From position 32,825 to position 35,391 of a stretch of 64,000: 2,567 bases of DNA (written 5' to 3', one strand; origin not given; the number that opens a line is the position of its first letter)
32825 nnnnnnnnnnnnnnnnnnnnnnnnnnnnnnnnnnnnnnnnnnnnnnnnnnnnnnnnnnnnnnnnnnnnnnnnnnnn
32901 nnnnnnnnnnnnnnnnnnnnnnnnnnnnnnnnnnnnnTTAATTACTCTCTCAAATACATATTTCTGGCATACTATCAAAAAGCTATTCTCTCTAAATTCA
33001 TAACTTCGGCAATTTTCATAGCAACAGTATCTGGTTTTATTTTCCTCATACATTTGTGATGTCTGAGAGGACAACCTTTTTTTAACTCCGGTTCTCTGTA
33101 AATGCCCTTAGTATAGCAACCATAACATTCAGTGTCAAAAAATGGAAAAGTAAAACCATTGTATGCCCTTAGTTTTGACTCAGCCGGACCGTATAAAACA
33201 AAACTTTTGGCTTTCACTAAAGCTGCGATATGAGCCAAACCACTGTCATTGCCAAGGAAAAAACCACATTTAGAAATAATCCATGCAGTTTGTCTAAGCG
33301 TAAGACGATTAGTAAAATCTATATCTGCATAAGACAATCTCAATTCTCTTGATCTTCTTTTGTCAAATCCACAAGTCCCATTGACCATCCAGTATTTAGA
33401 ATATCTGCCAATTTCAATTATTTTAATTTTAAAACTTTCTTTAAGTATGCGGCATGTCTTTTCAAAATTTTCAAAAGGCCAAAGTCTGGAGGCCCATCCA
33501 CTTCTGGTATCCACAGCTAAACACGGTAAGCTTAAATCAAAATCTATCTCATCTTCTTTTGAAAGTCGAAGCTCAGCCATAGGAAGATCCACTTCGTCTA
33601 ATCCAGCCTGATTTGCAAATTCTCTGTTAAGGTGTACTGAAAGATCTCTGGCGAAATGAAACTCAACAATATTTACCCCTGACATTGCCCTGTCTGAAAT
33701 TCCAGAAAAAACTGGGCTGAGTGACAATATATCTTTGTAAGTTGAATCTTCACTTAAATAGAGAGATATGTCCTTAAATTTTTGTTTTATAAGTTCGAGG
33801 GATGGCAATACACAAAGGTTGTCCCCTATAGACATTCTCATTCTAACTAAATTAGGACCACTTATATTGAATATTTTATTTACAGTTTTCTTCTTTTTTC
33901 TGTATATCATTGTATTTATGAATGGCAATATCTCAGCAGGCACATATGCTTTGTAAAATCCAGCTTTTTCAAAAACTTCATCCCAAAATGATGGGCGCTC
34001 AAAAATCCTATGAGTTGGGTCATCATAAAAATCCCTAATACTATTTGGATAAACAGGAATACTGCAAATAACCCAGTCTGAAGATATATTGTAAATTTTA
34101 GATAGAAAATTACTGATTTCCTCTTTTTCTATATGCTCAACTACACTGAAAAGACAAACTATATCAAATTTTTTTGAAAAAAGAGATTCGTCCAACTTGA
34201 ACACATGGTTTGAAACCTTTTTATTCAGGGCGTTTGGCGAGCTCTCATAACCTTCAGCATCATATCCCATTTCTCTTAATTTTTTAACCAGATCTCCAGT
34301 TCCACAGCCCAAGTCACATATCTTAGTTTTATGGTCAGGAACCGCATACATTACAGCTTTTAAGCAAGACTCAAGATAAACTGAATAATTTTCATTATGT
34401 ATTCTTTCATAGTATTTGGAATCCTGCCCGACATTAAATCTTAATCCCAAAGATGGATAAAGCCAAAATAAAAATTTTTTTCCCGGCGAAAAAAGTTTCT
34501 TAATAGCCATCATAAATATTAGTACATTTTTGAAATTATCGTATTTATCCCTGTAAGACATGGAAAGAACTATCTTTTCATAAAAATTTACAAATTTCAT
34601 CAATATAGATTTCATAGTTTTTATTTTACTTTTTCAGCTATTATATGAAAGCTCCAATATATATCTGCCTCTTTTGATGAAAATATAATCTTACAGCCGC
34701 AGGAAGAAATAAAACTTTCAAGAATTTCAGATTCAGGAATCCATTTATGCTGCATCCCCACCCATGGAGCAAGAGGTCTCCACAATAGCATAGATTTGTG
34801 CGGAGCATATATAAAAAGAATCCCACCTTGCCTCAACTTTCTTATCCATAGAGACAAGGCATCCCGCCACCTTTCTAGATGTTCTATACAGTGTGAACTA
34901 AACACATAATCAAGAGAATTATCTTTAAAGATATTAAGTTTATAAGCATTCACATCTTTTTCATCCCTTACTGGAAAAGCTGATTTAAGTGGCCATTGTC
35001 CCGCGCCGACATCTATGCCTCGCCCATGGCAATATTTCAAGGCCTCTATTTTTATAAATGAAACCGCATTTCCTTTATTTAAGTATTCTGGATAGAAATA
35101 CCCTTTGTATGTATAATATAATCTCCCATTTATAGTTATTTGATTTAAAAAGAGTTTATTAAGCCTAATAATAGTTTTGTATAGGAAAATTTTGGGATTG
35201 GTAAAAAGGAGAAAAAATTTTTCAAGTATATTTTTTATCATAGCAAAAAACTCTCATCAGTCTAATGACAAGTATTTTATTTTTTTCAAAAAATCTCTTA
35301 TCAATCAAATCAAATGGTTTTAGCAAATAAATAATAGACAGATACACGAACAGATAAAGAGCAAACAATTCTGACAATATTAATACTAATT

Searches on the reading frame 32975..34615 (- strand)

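Call 66: search_protein_families(library=pfam, proteins=[window:32975-34615:-], max_evalue=0.0001)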
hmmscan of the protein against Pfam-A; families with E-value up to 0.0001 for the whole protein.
window:32975-34615:- (546 aa): 6 families
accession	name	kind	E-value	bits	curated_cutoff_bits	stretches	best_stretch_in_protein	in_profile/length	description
PF13489.12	Methyltransf_23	-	1.1e-11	45.2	27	1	87-220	12-159/164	Methyltransferase domain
PF01075.23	Glyco_transf_9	-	1.6e-09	37.9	22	1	359-480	101-214/247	Glycosyltransferase family 9 (heptosyltransferase)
PF08242.18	Methyltransf_12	-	7e-07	30.3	30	1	101-176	2-90/98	Methyltransferase domain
PF13649.12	Methyltransf_25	-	3.1e-06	28.2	27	1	99-176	1-91/97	Methyltransferase domain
PF13847.12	Methyltransf_31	-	3.8e-06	27.1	27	1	95-159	3-84/145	Methyltransferase domain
PF08241.18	Methyltransf_11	-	9.7e-06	26.6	21.2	1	101-176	2-85/95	Methyltransferase domain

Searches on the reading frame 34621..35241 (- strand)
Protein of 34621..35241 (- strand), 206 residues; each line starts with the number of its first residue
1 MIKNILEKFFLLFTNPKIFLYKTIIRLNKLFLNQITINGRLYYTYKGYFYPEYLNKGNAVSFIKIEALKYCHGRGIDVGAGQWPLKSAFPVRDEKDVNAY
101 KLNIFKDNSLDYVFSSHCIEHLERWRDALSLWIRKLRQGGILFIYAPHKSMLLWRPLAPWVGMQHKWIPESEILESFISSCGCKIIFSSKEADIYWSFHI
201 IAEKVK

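Call 66: search_protein_families(library=pfam, proteins=[window:34621-35241:-], max_evalue=0.0001)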
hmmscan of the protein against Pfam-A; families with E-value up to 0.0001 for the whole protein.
window:34621-35241:- (206 aa): 1 family
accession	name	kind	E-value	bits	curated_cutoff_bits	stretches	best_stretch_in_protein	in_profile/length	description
PF08241.18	Methyltransf_11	-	5.4e-08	33.8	21.2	1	97-144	49-95/95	Methyltransferase domain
